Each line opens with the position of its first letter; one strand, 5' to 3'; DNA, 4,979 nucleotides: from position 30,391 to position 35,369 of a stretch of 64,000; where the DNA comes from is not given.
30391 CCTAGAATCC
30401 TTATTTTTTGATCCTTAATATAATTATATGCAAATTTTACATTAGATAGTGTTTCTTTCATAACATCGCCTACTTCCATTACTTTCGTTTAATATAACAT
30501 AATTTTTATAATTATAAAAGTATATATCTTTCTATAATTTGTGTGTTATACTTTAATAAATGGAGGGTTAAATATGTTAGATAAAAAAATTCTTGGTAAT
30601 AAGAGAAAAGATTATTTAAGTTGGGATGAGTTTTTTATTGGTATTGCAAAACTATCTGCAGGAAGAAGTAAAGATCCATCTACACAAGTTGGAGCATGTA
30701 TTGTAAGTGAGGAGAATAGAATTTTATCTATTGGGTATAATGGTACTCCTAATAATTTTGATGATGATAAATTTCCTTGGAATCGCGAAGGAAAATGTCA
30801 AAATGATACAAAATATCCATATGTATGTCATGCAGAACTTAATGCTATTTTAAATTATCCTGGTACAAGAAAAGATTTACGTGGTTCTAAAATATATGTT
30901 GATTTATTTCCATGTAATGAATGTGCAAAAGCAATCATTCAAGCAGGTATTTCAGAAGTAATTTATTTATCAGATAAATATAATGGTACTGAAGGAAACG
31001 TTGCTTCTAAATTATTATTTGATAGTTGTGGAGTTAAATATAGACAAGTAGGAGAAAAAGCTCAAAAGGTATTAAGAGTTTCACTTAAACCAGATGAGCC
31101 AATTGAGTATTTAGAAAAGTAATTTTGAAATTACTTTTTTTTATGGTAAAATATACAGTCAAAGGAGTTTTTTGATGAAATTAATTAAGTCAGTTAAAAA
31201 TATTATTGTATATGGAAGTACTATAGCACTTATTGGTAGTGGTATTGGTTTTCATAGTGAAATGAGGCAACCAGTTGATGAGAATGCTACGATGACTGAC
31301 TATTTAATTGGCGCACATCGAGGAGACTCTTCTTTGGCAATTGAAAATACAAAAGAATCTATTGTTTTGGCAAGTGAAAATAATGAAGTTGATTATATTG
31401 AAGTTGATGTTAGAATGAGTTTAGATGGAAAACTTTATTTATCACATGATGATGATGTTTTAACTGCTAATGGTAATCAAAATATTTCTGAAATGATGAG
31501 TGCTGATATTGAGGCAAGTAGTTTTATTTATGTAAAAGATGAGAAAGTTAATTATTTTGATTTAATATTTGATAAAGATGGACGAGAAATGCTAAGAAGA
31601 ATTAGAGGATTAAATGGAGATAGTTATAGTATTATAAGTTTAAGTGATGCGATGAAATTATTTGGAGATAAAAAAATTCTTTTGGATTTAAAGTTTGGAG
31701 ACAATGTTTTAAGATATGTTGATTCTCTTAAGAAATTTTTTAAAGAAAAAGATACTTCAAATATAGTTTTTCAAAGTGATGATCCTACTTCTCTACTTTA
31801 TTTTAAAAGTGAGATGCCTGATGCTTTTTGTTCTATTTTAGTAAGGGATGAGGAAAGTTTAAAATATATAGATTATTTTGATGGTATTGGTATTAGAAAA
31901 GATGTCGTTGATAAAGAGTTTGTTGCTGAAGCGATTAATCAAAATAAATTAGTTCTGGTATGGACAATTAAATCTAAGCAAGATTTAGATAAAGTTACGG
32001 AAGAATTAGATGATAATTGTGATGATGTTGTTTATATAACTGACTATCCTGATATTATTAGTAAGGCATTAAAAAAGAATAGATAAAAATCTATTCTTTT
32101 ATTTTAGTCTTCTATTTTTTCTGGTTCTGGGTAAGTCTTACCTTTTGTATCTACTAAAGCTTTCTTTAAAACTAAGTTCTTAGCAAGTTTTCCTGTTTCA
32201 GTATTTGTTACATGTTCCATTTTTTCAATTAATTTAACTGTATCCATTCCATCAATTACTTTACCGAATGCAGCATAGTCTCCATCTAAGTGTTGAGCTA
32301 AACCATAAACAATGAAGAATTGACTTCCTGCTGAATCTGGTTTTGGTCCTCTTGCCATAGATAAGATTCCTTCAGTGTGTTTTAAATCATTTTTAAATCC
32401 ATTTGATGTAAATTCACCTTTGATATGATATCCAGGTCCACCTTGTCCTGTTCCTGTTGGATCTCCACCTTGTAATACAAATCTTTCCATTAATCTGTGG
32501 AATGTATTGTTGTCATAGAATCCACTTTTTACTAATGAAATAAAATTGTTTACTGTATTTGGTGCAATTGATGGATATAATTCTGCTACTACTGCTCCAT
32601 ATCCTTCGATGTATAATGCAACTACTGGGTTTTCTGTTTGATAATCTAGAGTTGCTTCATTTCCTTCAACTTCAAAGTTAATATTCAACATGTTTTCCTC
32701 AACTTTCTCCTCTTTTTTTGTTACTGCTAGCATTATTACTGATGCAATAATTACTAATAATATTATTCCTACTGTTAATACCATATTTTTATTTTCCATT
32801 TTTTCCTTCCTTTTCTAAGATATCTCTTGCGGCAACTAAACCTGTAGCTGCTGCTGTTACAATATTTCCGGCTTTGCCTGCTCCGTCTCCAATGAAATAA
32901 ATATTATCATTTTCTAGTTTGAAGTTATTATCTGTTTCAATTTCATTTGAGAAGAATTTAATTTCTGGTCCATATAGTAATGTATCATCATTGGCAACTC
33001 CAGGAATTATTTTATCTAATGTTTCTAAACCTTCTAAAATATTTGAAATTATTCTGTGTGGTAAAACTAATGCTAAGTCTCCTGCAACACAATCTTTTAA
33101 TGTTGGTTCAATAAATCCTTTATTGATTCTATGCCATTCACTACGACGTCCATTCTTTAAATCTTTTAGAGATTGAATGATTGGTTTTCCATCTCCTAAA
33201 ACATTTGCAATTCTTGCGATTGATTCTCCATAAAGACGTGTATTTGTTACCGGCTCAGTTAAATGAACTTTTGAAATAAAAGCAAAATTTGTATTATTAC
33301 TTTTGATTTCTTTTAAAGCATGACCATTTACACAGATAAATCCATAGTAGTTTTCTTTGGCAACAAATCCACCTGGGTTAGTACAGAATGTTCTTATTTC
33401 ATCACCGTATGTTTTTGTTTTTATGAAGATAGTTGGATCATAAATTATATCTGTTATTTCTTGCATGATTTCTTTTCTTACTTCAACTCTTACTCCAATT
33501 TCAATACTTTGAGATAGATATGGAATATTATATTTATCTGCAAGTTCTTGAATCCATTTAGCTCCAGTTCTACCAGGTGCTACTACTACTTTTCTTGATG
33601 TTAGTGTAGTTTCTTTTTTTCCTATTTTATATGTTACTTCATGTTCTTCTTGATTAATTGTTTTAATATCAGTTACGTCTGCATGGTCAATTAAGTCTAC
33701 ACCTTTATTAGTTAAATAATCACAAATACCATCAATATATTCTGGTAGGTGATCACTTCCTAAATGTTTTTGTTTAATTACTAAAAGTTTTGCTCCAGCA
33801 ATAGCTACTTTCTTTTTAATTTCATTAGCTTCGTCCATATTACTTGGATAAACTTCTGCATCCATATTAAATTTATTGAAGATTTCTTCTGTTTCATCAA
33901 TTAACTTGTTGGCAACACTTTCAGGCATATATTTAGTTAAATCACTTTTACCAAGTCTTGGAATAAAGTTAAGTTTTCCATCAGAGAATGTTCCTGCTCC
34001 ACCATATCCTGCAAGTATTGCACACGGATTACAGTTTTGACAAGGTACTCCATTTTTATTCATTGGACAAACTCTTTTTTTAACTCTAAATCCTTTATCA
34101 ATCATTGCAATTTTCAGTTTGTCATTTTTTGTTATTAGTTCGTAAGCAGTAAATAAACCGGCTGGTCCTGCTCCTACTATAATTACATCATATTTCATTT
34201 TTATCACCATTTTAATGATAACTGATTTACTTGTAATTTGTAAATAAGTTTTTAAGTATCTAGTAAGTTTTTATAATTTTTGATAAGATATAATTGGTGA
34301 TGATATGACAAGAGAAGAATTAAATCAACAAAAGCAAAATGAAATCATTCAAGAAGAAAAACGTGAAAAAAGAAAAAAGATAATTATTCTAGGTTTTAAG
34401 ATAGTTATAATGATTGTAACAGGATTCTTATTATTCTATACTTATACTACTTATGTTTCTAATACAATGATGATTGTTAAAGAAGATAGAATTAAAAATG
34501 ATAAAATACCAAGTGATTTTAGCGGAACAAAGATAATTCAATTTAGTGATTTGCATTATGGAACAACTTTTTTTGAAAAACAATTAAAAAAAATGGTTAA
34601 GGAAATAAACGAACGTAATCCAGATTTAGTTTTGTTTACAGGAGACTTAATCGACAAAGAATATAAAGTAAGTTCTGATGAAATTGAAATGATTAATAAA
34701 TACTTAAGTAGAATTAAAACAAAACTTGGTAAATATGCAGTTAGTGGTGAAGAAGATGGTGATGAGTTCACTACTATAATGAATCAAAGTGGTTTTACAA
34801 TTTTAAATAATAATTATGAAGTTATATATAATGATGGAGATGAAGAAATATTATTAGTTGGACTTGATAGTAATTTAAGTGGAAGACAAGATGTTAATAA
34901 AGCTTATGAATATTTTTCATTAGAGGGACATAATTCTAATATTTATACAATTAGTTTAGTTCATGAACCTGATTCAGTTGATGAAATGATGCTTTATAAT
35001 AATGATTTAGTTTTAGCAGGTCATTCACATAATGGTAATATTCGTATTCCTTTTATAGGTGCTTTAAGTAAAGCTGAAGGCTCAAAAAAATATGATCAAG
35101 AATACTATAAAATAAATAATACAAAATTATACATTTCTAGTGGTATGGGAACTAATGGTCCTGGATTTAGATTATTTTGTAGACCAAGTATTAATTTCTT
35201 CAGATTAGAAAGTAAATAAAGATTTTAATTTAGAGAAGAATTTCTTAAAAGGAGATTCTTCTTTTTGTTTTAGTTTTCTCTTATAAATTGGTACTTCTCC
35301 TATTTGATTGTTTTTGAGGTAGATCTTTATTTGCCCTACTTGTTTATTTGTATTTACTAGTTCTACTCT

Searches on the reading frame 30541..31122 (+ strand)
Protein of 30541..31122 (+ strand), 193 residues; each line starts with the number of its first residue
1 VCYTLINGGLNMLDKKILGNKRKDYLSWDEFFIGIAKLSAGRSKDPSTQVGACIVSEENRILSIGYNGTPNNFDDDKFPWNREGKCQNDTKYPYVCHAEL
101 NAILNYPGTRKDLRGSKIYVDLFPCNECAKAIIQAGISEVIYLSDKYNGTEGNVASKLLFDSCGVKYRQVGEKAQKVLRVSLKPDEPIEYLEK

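Call 98: search_protein_families(library=pfam, proteins=[window:30541-31122:+], max_evalue=0.001)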
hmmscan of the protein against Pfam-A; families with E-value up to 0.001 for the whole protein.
window:30541-31122:+ (193 aa): 2 families
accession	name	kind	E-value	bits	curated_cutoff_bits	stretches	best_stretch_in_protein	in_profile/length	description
PF00383.29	dCMP_cyt_deam_1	-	4e-24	84.9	25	1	27-143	2-101/102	Cytidine and deoxycytidylate deaminase zinc-binding region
PF14437.12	MafB19-deam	-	1.1e-14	55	27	1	27-168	2-126/142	MafB19-like deaminase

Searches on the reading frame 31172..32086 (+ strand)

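Call 58: search_protein_families(library=pfam, proteins=[window:31172-32086:+], max_evalue=0.01)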
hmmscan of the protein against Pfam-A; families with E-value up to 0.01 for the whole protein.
window:31172-32086:+ (304 aa): 2 families
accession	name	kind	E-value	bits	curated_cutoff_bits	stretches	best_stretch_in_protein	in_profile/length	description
PF03009.23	GDPD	-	6.2e-15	56.4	23.6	1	49-273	1-227/244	Glycerophosphoryl diester phosphodiesterase family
PF19785.4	UPF0738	-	0.0037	17.7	27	0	85-144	10-67/117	Family of unknown function (UPF0738)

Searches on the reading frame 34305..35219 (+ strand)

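Call 58: search_protein_families(library=pfam, proteins=[window:34305-35219:+], max_evalue=0.01)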
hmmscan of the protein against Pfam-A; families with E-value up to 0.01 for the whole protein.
window:34305-35219:+ (304 aa): 3 families
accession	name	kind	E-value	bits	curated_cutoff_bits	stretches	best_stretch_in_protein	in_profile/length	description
PF00149.33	Metallophos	-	3.7e-11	44.2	21.5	1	76-243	2-190/191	Calcineurin-like phosphoesterase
PF12850.12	Metallophos_2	-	1.7e-05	25.3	27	1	76-245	2-120/154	Calcineurin-like phosphoesterase superfamily domain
PF14582.11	Metallophos_3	-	0.0064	16.3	28.2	0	92-120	19-47/259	Metallophosphoesterase, calcineurin superfamily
